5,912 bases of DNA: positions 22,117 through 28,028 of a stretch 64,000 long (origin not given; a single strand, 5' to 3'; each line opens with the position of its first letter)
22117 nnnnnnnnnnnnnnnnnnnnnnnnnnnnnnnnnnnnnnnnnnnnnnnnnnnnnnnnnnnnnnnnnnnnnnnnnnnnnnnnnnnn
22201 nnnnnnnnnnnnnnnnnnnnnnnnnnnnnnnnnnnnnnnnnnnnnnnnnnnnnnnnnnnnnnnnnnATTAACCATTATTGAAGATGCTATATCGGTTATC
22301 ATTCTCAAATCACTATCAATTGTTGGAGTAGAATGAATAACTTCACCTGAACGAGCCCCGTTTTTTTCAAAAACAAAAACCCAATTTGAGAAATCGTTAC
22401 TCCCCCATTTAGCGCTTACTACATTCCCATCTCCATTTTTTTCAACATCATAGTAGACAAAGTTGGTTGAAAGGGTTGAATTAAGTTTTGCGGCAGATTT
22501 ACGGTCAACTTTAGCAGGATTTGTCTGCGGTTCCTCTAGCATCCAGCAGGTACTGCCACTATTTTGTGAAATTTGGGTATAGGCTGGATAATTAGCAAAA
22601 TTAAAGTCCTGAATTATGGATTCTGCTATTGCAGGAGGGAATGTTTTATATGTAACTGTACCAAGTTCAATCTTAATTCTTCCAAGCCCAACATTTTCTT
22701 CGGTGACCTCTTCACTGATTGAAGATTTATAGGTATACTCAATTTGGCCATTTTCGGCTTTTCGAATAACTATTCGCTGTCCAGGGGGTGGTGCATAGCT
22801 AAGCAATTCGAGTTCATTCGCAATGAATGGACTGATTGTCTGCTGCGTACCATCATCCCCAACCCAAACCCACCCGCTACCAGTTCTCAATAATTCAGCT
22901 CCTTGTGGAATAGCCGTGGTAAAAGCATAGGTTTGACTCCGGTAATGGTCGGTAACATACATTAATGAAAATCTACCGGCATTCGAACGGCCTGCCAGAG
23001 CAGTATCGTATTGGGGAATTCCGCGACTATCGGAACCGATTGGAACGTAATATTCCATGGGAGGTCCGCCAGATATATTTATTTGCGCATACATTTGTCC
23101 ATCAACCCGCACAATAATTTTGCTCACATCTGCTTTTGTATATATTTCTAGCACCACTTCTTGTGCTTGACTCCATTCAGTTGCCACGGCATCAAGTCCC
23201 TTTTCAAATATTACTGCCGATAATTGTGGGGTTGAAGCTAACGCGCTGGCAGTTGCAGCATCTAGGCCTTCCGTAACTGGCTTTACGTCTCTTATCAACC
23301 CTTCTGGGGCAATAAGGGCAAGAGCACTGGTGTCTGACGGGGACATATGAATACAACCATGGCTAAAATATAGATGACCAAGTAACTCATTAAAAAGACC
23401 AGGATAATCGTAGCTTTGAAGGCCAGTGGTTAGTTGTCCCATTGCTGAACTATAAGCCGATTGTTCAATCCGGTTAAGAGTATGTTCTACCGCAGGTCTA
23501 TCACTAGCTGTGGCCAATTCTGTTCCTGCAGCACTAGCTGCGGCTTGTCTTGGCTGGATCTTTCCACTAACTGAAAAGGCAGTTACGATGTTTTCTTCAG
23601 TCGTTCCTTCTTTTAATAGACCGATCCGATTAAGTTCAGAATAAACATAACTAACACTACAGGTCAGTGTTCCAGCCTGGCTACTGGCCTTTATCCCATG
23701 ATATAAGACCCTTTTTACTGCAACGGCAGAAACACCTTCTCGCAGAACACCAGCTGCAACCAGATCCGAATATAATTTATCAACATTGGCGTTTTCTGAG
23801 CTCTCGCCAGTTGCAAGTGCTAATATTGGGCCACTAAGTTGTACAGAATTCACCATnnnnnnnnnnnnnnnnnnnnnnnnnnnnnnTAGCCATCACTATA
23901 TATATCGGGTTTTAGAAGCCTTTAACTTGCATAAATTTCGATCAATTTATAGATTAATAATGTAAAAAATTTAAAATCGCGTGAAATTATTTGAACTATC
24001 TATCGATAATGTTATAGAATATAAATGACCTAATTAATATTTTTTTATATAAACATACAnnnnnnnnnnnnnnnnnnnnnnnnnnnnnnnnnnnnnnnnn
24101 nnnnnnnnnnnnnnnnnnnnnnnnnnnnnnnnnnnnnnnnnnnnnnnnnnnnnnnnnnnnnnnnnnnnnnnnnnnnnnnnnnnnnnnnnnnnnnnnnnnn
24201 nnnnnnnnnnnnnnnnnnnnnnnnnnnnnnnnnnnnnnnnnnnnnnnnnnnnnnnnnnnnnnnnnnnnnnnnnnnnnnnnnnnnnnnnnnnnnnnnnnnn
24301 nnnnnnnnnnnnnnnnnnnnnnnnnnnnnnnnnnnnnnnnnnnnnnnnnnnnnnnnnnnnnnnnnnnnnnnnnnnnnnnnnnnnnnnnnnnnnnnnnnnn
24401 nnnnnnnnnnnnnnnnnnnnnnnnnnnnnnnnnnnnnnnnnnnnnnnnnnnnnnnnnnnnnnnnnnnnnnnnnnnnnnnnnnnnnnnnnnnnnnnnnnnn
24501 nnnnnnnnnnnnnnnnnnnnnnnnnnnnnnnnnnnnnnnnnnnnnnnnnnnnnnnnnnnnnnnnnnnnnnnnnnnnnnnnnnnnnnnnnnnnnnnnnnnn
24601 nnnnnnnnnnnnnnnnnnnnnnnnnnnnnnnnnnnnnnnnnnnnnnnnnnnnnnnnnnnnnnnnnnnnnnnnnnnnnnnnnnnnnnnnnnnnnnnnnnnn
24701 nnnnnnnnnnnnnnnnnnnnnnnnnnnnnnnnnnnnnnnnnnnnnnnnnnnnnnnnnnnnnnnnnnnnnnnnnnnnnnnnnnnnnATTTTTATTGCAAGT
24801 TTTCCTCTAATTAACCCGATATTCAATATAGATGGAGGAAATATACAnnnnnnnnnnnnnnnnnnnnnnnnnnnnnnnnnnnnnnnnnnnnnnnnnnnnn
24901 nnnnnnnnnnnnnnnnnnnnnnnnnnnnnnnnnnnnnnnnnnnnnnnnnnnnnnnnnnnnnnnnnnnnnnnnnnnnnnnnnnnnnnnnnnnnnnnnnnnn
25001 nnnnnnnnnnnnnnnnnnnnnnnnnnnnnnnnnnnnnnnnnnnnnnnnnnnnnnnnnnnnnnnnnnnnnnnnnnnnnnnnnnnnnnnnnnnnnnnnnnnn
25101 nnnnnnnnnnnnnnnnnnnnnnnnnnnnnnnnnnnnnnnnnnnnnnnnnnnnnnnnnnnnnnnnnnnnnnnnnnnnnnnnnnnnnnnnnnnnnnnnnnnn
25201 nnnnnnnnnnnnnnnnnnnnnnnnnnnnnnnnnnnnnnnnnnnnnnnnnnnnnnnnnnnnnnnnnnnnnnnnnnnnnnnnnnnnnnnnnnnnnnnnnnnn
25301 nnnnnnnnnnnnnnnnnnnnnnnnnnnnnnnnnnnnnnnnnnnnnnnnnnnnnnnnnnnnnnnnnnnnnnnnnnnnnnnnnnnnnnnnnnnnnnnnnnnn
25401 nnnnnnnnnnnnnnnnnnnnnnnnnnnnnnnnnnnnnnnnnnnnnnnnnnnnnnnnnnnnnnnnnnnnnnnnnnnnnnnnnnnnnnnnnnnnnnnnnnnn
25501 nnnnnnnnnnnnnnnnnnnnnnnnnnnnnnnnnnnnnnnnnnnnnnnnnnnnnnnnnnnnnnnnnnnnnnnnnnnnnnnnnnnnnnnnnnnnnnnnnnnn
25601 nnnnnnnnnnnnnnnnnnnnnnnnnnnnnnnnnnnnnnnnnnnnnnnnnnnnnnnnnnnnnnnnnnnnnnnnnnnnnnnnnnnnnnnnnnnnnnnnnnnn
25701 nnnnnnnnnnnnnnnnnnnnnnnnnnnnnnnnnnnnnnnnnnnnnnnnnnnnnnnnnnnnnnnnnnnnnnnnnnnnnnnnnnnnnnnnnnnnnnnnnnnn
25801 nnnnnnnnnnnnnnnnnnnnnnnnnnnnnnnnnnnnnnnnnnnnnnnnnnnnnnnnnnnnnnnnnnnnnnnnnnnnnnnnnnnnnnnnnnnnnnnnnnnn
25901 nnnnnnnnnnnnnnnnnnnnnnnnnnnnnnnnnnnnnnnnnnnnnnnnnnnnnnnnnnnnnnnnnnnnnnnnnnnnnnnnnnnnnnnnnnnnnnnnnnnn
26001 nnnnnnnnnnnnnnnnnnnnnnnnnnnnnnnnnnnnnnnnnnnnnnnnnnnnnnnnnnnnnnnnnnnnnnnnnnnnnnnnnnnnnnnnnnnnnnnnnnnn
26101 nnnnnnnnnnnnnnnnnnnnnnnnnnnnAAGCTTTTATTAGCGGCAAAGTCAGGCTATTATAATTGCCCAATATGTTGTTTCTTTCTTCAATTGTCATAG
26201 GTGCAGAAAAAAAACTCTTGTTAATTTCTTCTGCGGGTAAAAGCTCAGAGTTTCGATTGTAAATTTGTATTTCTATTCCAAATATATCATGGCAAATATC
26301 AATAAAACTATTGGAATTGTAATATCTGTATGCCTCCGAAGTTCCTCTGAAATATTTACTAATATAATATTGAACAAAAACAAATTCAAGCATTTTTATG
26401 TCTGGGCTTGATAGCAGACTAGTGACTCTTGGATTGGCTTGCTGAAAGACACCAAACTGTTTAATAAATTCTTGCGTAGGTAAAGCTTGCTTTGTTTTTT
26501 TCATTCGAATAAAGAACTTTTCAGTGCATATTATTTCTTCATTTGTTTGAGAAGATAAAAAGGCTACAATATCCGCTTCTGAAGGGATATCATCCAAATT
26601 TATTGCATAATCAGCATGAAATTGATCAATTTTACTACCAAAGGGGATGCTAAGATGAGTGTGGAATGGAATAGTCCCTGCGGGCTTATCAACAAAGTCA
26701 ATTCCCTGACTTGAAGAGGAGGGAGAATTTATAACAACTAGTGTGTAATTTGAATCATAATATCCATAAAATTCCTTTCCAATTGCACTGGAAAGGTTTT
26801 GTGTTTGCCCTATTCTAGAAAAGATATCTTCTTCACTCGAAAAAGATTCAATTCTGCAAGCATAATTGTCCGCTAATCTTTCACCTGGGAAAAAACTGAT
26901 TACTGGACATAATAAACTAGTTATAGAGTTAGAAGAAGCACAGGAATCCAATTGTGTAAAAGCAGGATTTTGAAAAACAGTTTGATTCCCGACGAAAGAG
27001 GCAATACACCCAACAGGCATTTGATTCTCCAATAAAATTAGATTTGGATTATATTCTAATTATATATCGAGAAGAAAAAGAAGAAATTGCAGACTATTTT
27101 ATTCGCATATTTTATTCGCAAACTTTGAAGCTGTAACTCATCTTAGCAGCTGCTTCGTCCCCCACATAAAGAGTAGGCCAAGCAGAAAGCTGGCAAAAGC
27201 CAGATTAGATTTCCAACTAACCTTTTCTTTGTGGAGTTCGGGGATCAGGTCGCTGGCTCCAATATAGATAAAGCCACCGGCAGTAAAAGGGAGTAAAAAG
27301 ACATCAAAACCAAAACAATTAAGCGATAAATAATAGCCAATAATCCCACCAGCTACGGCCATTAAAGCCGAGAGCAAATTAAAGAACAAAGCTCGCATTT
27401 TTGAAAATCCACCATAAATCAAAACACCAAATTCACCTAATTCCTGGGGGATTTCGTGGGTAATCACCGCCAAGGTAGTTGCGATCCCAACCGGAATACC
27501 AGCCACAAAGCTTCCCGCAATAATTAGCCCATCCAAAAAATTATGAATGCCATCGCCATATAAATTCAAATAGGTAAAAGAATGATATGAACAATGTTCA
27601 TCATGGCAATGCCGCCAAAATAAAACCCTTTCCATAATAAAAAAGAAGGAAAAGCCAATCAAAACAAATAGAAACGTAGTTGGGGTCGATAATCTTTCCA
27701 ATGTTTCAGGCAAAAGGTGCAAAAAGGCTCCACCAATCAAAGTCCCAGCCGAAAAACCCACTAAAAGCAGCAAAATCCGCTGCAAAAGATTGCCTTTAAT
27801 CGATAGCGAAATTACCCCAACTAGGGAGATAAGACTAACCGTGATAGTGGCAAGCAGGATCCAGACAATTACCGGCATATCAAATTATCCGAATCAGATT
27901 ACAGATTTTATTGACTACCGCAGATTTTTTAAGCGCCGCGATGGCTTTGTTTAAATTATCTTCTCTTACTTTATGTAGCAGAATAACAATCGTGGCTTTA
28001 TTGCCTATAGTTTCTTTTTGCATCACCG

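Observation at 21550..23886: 778-aa orphan protein with an internal LDT-like Cys loop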

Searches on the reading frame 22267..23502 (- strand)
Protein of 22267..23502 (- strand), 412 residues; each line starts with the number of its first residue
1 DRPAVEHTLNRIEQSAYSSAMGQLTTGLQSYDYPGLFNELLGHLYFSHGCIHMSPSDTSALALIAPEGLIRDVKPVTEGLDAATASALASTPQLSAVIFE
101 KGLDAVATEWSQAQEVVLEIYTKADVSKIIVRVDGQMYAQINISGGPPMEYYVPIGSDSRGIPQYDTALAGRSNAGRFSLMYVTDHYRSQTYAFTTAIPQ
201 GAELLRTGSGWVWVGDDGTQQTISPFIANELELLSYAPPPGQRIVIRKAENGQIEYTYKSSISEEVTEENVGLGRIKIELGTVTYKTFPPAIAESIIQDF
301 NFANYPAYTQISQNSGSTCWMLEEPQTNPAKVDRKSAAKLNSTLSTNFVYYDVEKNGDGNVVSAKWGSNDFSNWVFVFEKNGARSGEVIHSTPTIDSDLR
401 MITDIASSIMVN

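Call 51: predict_structure(alignment_id=A4)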
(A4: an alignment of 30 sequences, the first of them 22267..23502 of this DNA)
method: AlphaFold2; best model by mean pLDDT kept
length: 412 residues; sequences in the alignment: 30
mean_pLDDT: 70.3   pTM: 0.65
mean pLDDT of the five models: 70.3, 68.5, 68.1, 67.2, 66.6
residues with pLDDT >= 90: 115; 70-90: 135; 50-70: 50; < 50: 112
segments of 3 or more residues with pLDDT < 50: 1-12, 218-241, 258-282, 299-346
pLDDT, mean of each block of 10 residues (from residue 1): 45 57 65 74 77 89 91 94 95 91 94 97 92 98 92 85 88 96 88 84 78 60 33 39 53 51 42 32 66 62 38 26 33 35 46 80 82 89 93 78 74 69
secondary structure, 60 per line:
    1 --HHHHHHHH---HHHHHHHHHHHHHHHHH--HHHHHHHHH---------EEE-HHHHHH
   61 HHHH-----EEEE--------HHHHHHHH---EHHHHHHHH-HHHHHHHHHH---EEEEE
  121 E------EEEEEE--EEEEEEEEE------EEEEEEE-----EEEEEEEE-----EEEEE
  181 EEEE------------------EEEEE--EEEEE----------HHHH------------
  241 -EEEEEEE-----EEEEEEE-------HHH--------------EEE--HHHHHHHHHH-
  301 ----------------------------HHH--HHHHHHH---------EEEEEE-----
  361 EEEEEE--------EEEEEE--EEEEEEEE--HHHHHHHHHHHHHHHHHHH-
elements in order: H3-10 H14-30 H33-41 E51-53 H55-64 E70-73 H82-89 H94-101 H103-112 E116-121 E128-133 E136-144 E151-157 E163-170 E176-184 E203-207 E210-214 H225-228 E242-248 E254-260 E285-287 H290-299 H334-340 E350-355 E361-366 E375-380 E383-390 H393-411

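Call 53: fold_search(model_id=the predicted structure, library=pdb)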
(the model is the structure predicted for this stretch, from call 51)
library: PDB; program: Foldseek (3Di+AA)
matches with E <= 10: 206; with E <= 0.001: 0
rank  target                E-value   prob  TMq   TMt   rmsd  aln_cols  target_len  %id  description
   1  7scd_A                1.6e-01  0.14  0.08  0.08  11.5       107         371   16  Ternary complex of fixed-arm Trx-3ost5 (I299E) with 8mer-1 octasaccharide substrate and co-factor product PAP (released 2022-01-19)
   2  5e4w_B                1.9e-01  0.12  0.09  0.23  11.2       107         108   15  Crystal structure of cpSRP43 chromodomains 2 and 3 in complex with the Alb3 tail (released 2015-12-02)
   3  1tho                  2.3e-01  0.12  0.09  0.24  10.7       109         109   12  CRYSTAL STRUCTURE OF A MUTANT ESCHERICHIA COLI THIOREDOXIN WITH AN ARGININE INSERTION IN THE ACTIVE SITE (released 1993-10-31)
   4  2l4q_MODEL_1_A        2.3e-01  0.11  0.09  0.22  10.8       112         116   14  Solution Structures of Oxidized and Reduced Thioredoxin C from M. tb (released 2011-10-12)
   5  2o8v_B                2.7e-01  0.11  0.08  0.23  11.4       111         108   15  PAPS reductase in a covalent complex with thioredoxin C35A (released 2007-03-27)
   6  2fd3_A                4.6e-01  0.08  0.09  0.22  10.6       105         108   13  Crystal Structure of Thioredoxin Mutant P34H (released 2005-12-27)
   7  8rkd_A                7.4e-01  0.06  0.06  0.06  10.8        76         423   17  TadA/CpaF with AMPPNP (released 2024-08-14)
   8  5ykw_A                9.3e-01  0.05  0.08  0.21   9.8       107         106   11  Structural basis of the thiol resolving mechanism in yeast mitochondrial 1-Cys peroxiredoxin via glutathione/thioredox (released 2018-10-24)
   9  8rd8_D                1.0e+00  0.04  0.08  0.19  10.7        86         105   21  Cryo-EM structure of P. urativorans 70S ribosome in complex with hibernation factors Balon and RaiA (structure 1). (released 2024-02-21)
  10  2e69_C                1.6e+00  0.03  0.09  0.14  13.0       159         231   16  Crystal structure of the stationary phase survival protein SurE from Thermus thermophilus HB8 in complex with sulfate (released 2007-08-28)
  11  3tqy_A                1.8e+00  0.03  0.05  0.16  19.5       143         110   10  Structure of a single-stranded DNA-binding protein (ssb), from Coxiella burnetii (released 2011-09-21)
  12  2yj5_A                2.0e+00  0.03  0.08  0.11  18.7       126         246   17  Conformational changes in the catalytic domain of the CPx-ATPase CopB- B upon nucleotide binding (released 2012-05-30)
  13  3edd_A                2.0e+00  0.02  0.05  0.03  14.6        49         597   12  Structural base for cyclodextrin hydrolysis (released 2009-03-03)
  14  9wbg_f                2.0e+00  0.02  0.07  0.11  15.2       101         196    8  Structure of human 26S proteasome complexed with midnolin, 19S proteasome with Ubl and Catch domain resolved (released 2026-04-01)
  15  4cw9_B                2.1e+00  0.03  0.08  0.20  10.4       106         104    9  Entamoeba histolytica thiredoxin C34S mutant (released 2015-05-13)
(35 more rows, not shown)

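Call 88: fold_search(model_id=the predicted structure, library=viral)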
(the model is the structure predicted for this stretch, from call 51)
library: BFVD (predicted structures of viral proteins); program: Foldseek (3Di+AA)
matches with E <= 10: 420; with E <= 0.001: 0
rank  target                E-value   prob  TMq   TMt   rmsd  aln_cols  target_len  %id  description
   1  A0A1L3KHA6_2          1.6e-01  0.03  0.08  0.04  25.5       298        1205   12  (no name in the UniProt tables at hand)
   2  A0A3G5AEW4            1.9e-01  0.04  0.06  0.08  23.9       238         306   10  Uncharacterized protein [Hyperionvirus sp.]
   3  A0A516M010            2.1e-01  0.01  0.06  0.06  28.4       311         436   11  (no name in the UniProt tables at hand)
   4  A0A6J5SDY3            2.4e-01  0.03  0.09  0.09  39.3       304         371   10  Uncharacterized protein [uncultured Caudovirales phage]
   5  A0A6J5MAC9            2.4e-01  0.02  0.07  0.04  32.1       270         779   13  Uncharacterized protein [uncultured Caudovirales phage]
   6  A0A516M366            3.2e-01  0.06  0.10  0.09  32.2       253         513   18  (no name in the UniProt tables at hand)
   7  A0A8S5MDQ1            4.5e-01  0.04  0.08  0.09  40.2       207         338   14  Uncharacterized protein [Siphoviridae sp. ctYh54]
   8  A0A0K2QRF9            4.8e-01  0.05  0.07  0.13  22.5       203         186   12  Uncharacterized protein [Ralstonia phage RSF1]
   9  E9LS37                5.7e-01  0.04  0.07  0.14  24.4       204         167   13  Uncharacterized protein [Clavibacter phage CN77]
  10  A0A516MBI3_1          5.7e-01  0.01  0.07  0.04  24.2       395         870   11  (no name in the UniProt tables at hand)
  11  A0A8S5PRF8            6.5e-01  0.03  0.05  0.09  23.7       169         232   15  Collagen alpha 1(VIII) chain protein (Fragment) [Podoviridae sp. ct5cR14]
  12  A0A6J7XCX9            6.5e-01  0.02  0.07  0.03  28.7       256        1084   14  Intramolecular chaperone auto-processing domain containing protein [uncultured Caudovirales phage]
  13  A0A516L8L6            6.8e-01  0.12  0.07  0.12  12.9        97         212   15  (no name in the UniProt tables at hand)
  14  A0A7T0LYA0            6.8e-01  0.02  0.06  0.06  31.7       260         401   12  (no name in the UniProt tables at hand)
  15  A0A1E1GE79            7.3e-01  0.02  0.07  0.06  27.1       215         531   14  (no name in the UniProt tables at hand)
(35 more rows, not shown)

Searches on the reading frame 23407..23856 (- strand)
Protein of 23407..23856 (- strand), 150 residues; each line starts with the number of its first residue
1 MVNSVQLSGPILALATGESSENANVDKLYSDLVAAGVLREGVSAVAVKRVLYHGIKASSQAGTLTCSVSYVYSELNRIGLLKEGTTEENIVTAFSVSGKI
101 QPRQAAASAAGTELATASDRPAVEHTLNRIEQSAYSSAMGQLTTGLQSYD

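Call 94: search_solved_structures(query=A7, max_evalue=5)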
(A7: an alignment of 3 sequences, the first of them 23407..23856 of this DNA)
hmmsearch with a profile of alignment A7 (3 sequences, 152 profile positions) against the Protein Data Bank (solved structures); distinct sequences matched with E-value up to 5: 1.
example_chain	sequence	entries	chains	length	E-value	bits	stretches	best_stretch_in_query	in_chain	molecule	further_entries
5wc3_A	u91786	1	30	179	1.5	12.3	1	8-58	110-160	SpoIIIAG, Stage III sporulation engulfment assemblyprotein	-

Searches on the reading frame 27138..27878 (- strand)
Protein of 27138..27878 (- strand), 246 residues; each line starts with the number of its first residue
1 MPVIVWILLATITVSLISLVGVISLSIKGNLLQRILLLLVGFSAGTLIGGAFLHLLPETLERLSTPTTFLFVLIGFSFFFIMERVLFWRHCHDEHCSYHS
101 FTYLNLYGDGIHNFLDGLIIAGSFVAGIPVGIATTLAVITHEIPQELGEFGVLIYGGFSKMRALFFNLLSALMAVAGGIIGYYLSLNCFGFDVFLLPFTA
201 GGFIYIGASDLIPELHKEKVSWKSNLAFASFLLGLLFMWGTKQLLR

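Call 10: search_protein_families(library=ncbifam, proteins=[window:27138-27878:-], max_evalue=0.01)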
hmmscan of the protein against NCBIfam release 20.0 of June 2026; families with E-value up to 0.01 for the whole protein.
window:27138-27878:- (246 aa): 2 families
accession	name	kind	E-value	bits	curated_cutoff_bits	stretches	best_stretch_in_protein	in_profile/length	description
NF003243.0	PRK04201.1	equivalog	1.1e-11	44.5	252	1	8-239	9-259/266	zinc transporter ZupT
TIGR00820.1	zip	subfamily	0.003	16.7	231.15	1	4-69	23-86/324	ZIP zinc/iron transport family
